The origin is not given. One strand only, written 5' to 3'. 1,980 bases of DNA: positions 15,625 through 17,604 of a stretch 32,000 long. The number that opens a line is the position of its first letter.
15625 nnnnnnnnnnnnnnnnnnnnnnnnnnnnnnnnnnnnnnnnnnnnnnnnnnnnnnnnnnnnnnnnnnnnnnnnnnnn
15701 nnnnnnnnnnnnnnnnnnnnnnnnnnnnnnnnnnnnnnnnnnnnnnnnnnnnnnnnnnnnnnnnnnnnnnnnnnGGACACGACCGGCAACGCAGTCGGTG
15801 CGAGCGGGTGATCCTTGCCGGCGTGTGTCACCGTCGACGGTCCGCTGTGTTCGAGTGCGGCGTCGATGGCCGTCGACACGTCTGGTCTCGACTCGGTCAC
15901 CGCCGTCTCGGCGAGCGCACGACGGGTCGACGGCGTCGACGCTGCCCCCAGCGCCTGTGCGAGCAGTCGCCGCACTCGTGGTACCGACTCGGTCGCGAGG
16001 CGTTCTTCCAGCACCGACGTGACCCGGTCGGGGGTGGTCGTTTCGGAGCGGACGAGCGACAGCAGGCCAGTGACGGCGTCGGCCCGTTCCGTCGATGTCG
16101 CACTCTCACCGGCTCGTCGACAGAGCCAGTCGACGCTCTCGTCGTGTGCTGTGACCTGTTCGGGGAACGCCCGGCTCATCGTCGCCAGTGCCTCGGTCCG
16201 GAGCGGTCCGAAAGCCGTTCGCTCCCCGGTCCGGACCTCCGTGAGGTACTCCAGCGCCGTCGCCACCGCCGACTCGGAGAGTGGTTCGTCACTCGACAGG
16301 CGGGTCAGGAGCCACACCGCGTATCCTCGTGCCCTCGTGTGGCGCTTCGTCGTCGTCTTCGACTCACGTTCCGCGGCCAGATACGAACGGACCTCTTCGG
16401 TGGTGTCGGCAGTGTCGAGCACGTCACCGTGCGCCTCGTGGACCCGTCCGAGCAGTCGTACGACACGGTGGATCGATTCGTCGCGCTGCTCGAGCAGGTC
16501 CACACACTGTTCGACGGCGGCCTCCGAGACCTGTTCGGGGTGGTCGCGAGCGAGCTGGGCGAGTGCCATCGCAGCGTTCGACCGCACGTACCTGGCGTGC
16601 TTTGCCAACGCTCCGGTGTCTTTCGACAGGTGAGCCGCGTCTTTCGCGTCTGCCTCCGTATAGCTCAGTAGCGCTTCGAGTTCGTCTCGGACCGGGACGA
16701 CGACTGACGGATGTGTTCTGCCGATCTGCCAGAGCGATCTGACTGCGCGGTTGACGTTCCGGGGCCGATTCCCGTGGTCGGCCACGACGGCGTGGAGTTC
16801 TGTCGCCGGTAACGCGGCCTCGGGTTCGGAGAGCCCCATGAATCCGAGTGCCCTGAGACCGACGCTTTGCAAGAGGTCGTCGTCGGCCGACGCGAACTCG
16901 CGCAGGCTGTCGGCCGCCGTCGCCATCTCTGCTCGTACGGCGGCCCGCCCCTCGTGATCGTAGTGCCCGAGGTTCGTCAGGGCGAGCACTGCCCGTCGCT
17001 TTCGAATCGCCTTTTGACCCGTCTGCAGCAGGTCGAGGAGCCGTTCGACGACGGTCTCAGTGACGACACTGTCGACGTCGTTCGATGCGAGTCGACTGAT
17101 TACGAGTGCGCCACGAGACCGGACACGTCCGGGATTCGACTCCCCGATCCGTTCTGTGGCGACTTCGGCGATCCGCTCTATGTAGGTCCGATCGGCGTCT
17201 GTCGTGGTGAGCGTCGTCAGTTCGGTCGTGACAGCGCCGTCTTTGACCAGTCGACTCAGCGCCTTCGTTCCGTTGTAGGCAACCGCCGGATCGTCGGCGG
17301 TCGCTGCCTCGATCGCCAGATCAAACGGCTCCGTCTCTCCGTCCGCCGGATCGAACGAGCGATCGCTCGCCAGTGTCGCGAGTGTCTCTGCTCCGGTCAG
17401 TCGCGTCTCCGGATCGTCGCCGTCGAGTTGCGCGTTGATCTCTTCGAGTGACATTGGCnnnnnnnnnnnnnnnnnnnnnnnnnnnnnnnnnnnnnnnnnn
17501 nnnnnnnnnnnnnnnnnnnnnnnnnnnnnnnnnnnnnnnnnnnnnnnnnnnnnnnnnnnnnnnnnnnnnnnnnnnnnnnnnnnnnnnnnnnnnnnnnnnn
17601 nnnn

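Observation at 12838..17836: Candidate undescribed module: retropepsin-like protease, HEAT-repeat kinase and two Tat lipoproteins in one gene string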

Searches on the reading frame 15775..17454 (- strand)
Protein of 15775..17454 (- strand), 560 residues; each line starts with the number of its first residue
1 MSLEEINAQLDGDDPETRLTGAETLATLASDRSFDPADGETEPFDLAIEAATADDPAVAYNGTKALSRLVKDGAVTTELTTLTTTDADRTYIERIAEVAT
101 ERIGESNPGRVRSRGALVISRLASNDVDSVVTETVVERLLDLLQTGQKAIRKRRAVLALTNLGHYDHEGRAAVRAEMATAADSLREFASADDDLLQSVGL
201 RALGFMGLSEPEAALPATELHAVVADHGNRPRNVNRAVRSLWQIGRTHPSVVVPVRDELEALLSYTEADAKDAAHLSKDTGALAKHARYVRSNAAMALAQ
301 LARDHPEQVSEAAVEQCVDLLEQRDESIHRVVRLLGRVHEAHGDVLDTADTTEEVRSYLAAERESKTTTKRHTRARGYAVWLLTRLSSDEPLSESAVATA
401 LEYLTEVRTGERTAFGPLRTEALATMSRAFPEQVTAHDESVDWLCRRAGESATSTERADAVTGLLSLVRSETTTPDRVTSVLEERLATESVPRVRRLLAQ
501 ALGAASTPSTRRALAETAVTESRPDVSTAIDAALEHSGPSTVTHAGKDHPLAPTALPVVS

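Call 11: search_dna_similar(query=window:15775-17454:-, collection=plasmids, mode=protein, max_rows=40, max_evalue=0.001)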
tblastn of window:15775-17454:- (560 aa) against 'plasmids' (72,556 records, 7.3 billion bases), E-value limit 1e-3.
Records with a match: 2; places in all: 2; records where one place covers at least 80% of the query: 2.
Best place of each record, by identity: >=99% 1; 90-95% 1.
By first word of the organism name: Halomicrobium 2.
By predicted mobility (MOB-suite, as given by PLSDB): non-mobilizable 2.
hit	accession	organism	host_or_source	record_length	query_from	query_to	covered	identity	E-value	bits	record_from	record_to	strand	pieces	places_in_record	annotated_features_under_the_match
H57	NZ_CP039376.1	Halomicrobium mukohataei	-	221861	1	560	100%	100.0%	0e+0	1019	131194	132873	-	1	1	serine/threonine-protein kinase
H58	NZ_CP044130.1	Halomicrobium sp. LC1Hm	-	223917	1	560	100%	91.1%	0e+0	933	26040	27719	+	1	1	serine/threonine-protein kinase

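Call 18: find_homologous_proteins(query=window:15775-17454:-, max_evalue=0.001)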
Query window:15775-17454:- (560 aa): 3 proteins with E <= 0.001 among 8000 candidates.
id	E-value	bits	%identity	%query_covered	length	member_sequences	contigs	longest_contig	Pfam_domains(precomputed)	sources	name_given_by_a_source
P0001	0.0e+0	1053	91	100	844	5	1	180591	PF07714.24,PF00069.32,PF01602.27,PF13646.13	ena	-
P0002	1.1e-233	795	70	100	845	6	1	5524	PF07714.24,PF00069.32,PF01602.27,PF13646.13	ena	-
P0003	1.6e-157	544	51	100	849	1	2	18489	PF07714.24,PF00069.32,PF01602.27,PF13646.13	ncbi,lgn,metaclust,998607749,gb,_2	metaclust:\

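Call 19: find_encoding_contigs(protein=P0003, flank=10000, max_places=4)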
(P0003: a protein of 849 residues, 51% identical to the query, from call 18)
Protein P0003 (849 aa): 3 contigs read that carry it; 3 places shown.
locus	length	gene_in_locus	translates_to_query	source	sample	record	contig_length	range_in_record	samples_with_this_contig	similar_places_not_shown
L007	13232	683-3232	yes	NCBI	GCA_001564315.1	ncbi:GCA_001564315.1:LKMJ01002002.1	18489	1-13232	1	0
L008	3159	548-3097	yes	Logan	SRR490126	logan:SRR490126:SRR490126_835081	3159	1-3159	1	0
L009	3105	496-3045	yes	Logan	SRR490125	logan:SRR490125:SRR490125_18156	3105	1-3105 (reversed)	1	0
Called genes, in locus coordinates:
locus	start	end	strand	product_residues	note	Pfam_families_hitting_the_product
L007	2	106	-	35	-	?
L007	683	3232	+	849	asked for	PF01602:Adaptin_N (faint), PF13646:HEAT_2 (weak), PF00069:Pkinase, PF07714:PK_Tyr_Ser-Thr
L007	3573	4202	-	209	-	-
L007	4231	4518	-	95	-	-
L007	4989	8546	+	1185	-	-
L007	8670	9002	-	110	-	PF05618:RimB-like (faint)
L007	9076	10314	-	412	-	PF13191:AAA_16 (faint), PF00004:AAA, PF17862:AAA_lid_3 (faint)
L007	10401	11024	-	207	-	-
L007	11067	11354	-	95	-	-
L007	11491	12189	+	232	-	-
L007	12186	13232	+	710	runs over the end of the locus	-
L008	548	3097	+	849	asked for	PF01602:Adaptin_N (faint), PF13646:HEAT_2 (weak), PF00069:Pkinase, PF07714:PK_Tyr_Ser-Thr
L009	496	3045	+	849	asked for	PF01602:Adaptin_N (faint), PF13646:HEAT_2 (weak), PF00069:Pkinase, PF07714:PK_Tyr_Ser-Thr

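Call 20: find_encoding_contigs(protein=P0002, flank=10000, max_places=4)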
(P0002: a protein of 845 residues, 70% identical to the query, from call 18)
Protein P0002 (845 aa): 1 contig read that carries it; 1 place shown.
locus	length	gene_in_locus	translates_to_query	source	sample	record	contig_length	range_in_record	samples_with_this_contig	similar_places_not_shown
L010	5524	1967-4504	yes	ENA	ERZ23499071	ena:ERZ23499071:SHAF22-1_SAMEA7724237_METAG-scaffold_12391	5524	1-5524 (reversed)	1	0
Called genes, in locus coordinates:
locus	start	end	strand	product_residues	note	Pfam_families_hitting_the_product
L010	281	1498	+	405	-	-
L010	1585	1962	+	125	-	PF13650:Asp_protease_2 (weak)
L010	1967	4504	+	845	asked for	PF01602:Adaptin_N (faint), PF13646:HEAT_2 (weak), PF00069:Pkinase, PF07714:PK_Tyr_Ser-Thr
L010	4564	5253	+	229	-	-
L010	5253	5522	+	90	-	?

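Call 49: search_protein_families(library=pfam, proteins=[L007:4989-8546:+, L007:9076-10314:-], max_evalue=0.001)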
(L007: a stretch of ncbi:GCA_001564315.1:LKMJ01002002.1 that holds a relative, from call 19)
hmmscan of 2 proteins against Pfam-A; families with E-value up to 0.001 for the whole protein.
L007:4989-8546:+ (1185 aa): 28 families (the best 25 are shown)
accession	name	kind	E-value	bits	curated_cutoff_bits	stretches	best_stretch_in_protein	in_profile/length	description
PF13646.12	HEAT_2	-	1e-89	295.4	27.7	11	136-233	1-88/88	HEAT repeats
PF02985.28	HEAT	-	1.1e-71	230.2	23.5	2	247-273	2-28/31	HEAT repeat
PF13513.12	HEAT_EZ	-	4.1e-66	218.8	27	5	370-420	1-55/55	HEAT-like repeat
PF12717.13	Cnd1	-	1.9e-63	213.8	26.4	8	150-238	2-88/162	non-SMC mitotic condensation complex subunit 1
PF01602.26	Adaptin_N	-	2.1e-55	188.8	37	7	129-248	74-190/524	Adaptin N terminal region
PF03130.22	HEAT_PBS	-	8.1e-52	168.2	20.9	1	409-441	1-27/27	PBS lyase HEAT-like repeat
PF00514.29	Arm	-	2.7e-36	122.9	20.6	1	171-198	12-39/41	Armadillo/beta-catenin-like repeat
PF25786.1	HEAT_GCN1_C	-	9.8e-31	107.3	27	2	390-483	24-124/151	GCN1-like, C-terminal HEAT repeats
PF20168.4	PDS5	-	4e-30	104.8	27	4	45-234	202-386/1053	Sister chromatid cohesion protein PDS5 protein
PF24714.1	TOR1L1_N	-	1e-28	100.9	43.3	2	35-217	51-257/281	TORTIFOLIA1 N-terminal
PF00069.31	Pkinase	-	2.5e-27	96.4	31.7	1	817-1066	5-254/263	Protein kinase domain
PF05918.17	API5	-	7e-25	88.3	27.4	1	203-274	54-125/536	Apoptosis inhibitory protein 5 (API5)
PF07714.23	PK_Tyr_Ser-Thr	-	9.9e-22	77.9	23.1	1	816-1063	4-248/258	Protein tyrosine and serine/threonine kinase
PF25767.1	ARM_TBCD_2nd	-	3.8e-21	76.1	29.7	0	92-135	72-115/245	Tubulin-specific chaperone D-like, ARM repeats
PF12755.13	Vac14_Fab1_bd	-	2.2e-16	60.7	22.1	0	281-313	26-58/97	Vacuolar 14 Fab1-binding region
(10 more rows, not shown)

L007:9076-10314:- (412 aa): 6 families
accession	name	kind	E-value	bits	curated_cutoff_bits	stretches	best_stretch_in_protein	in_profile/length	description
PF00004.35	AAA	-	3.1e-38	131.6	21.2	1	151-281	1-131/131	ATPase family associated with various cellular activities (AAA)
PF13191.12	AAA_16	-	2.4e-06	28.6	32.6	0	146-169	23-45/167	AAA ATPase domain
PF17862.7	AAA_lid_3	-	1.3e-05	25.1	27.2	1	332-355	13-36/45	AAA+ lid domain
PF07728.20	AAA_5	-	2.6e-05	24.7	22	1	150-273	1-139/139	AAA domain (dynein-related subfamily)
PF13401.12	AAA_22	-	5.4e-05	23.9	27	0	148-240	5-106/130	AAA domain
PF05496.18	RuvB_N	-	9.6e-05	22.6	27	1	148-221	33-98/159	Holliday junction DNA helicase RuvB P-loop domain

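Call 63: search_protein_representatives(protein=window:15775-17454:-)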
Query: 560 residues. Proteins with E-value up to 0.001 (for the whole library): 9; up to 1e-10: 8; up to 1e-30: 8. The best 9 are listed.
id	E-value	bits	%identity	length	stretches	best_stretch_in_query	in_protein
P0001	0.0e+00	1052.8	91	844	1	1-560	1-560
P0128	4.9e-88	312.9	37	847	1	7-507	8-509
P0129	4.0e-72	260.4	38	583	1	7-482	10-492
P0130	1.2e-66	242.4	38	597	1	67-481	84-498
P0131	2.3e-59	218.3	34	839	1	90-557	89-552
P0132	9.4e-55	203.1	33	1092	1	12-464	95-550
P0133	1.2e-50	189.6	35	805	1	87-426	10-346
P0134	3.0e-47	178.4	33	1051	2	19-434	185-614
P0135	1.5e-05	40.8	32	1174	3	198-345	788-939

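Call 64: find_encoding_contigs(protein=P0128, flank=8000, max_places=3)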
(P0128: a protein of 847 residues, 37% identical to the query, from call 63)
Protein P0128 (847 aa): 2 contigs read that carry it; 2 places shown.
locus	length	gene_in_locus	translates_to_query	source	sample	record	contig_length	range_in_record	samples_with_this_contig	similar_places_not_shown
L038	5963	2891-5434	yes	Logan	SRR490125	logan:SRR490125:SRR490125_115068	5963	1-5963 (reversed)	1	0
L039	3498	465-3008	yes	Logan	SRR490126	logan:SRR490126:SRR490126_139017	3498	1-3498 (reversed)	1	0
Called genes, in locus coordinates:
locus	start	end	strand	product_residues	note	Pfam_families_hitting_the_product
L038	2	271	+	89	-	?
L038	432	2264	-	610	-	PF07714:PK_Tyr_Ser-Thr, PF00069:Pkinase, PF01047:MarR (faint), PF13404:HTH_AsnC-type (faint), PF13412:HTH_24 (faint)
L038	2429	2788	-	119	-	-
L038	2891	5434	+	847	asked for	PF13646:HEAT_2 (faint), PF00069:Pkinase, PF07714:PK_Tyr_Ser-Thr, PF14531:Kinase-like (weak)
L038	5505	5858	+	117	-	-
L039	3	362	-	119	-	?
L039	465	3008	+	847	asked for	PF13646:HEAT_2 (faint), PF00069:Pkinase, PF07714:PK_Tyr_Ser-Thr, PF14531:Kinase-like (weak)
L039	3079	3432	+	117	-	-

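Call 65: search_protein_families(library=pfam, proteins=[L038:2429-2788:-, L038:5505-5858:+, L038:432-2264:-, L007:3573-4202:-, L007:4231-4518:-, L007:10401-11024:-, L007:8670-9002:-], max_evalue=0.01)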
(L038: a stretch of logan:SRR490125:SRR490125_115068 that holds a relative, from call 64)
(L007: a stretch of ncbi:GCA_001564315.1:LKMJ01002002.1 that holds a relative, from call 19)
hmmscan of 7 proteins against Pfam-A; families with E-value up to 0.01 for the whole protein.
L038:2429-2788:- (119 aa): 1 family
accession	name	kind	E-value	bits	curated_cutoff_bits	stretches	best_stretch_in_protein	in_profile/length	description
PF05618.17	Zn_protease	-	0.00015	22.2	27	0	52-113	67-129/138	Putative ATP-dependent zinc protease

L038:5505-5858:+ (117 aa): 0 families

L038:432-2264:- (610 aa): 7 families
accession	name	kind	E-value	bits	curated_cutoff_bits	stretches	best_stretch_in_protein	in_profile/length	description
PF00069.31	Pkinase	-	2.9e-26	92.9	31.7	1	109-251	72-206/263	Protein kinase domain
PF13412.12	HTH_24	-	6e-23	80.6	21.9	3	565-598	1-34/48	Winged helix-turn-helix DNA-binding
PF07714.23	PK_Tyr_Ser-Thr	-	5.7e-17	62.3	23.1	1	98-271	65-235/258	Protein tyrosine and serine/threonine kinase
PF13404.12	HTH_AsnC-type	-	1.8e-11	44.1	27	0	570-593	6-29/42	AsnC-type helix-turn-helix domain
PF01047.28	MarR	-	2.5e-08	34.1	24.6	0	402-434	1-33/59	MarR family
PF04539.22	Sigma70_r3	-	0.00018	22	25.3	0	420-455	22-57/78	Sigma-70 region 3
PF00505.25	HMG_box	-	0.002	18.9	25.4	0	414-431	21-38/69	HMG (high mobility group) box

L007:3573-4202:- (209 aa): 0 families

L007:4231-4518:- (95 aa): 0 families

L007:10401-11024:- (207 aa): 0 families

L007:8670-9002:- (110 aa): 4 families
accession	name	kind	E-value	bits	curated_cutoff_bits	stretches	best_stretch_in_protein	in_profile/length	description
PF05618.17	Zn_protease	-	1.4e-06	28.7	27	1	45-109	65-128/138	Putative ATP-dependent zinc protease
PF13975.11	gag-asp_proteas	-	0.0002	22.3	28.2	1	20-102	9-91/92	gag-polyprotein putative aspartyl protease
PF13650.11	Asp_protease_2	-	0.00034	21.7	24.3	1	17-68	7-57/90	Aspartyl protease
PF00381.24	PTS-HPr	-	0.0019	18.7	23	1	49-108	3-61/81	PTS HPr component phosphorylation site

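Call 66: find_encoding_contigs(protein=P0131, flank=8000, max_places=3)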
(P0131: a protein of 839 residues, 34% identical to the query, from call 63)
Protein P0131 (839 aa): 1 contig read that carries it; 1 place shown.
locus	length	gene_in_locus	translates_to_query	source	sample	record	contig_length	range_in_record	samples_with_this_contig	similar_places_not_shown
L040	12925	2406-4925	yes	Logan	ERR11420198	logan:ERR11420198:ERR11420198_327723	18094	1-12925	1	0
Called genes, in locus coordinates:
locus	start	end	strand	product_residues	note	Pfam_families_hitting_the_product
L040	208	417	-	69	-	-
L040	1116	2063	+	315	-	PF00069:Pkinase, PF07714:PK_Tyr_Ser-Thr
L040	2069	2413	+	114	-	PF05618:RimB-like (faint), PF13650:Asp_protease_2, PF13975:gag-asp_proteas (weak)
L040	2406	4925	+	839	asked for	PF07714:PK_Tyr_Ser-Thr, PF00069:Pkinase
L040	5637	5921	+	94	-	-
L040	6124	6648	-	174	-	-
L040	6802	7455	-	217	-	-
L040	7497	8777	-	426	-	PF05496:RuvB_N (weak), PF00004:AAA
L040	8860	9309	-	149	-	-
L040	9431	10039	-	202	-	-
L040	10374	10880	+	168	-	-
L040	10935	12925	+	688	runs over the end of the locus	-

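Call 71: find_related_loci(query=A5, collection=metagenome_contigs, flank=8000)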
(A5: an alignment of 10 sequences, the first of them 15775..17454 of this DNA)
Query A5 (560 aa) in metagenome_contigs; peptide patterns used: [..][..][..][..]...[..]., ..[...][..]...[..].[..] (x = any residue, [..] = any of these).
180 stretches matched a pattern; 4 encode a relative of the query (tblastn E <= 1e-3); 4 distinct loci.
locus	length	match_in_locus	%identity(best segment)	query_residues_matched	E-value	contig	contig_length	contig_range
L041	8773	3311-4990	91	1-560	0e+0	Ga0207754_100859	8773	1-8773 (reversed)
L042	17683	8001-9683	70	1-560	0e+0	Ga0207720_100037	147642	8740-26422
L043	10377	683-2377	51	1-558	1e-171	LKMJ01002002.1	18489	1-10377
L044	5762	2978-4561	37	4-534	7e-88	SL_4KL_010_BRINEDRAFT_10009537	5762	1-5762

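Call 74: search_protein_families(library=padloc, proteins=[window:15775-17454:-, L040:2069-2413:+, L038:2429-2788:-, L007:8670-9002:-, L007:9076-10314:-, L040:7497-8777:-], max_evalue=0.01)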
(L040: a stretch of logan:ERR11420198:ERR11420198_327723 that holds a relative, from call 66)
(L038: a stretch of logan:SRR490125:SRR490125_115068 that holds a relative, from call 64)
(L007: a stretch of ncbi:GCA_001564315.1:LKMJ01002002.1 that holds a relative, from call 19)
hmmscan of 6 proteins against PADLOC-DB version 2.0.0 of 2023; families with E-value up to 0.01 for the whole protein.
window:15775-17454:- (560 aa): 0 families

L040:2069-2413:+ (114 aa): 0 families

L038:2429-2788:- (119 aa): 0 families

L007:8670-9002:- (110 aa): 1 family
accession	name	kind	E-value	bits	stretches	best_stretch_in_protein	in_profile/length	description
PDLC04405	PDC-M08B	-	0.008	14.2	0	18-109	23-117/127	-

L007:9076-10314:- (412 aa): 7 families
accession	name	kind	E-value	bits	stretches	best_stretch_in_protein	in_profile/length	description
PDLC02196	IetA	-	8.8e-32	108.9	1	147-357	121-309/374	-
PDLC02195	IetA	-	3e-29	100.5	1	145-350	134-317/395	-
PDLC04232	IetA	-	2.7e-27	94.1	1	146-309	114-273/330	-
PDLC04231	IetA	-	5.4e-19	67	1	143-285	112-250/262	-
PDLC00915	TRIP13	-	4.5e-17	60.4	1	140-292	54-221/302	TRIP13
PDLC00914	TRIP13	-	2.8e-12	44.7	1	151-295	74-231/302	TRIP13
PDLC04140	mad8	-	0.00065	17.3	0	149-169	28-48/314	mads_8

L040:7497-8777:- (426 aa): 7 families
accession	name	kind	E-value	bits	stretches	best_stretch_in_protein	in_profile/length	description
PDLC02196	IetA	-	4.9e-37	126.2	1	149-298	119-264/374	-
PDLC02195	IetA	-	6.1e-33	112.7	1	149-297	134-278/395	-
PDLC04232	IetA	-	1.6e-32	111.2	1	151-301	115-261/330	-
PDLC04231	IetA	-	3.3e-24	84.1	1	152-289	117-250/262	-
PDLC00915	TRIP13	-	1.3e-13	49.1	1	153-296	64-221/302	TRIP13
PDLC00914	TRIP13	-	5e-12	43.9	1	155-295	74-227/302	TRIP13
PDLC04140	mad8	-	0.00012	19.7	0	153-178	28-53/314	mads_8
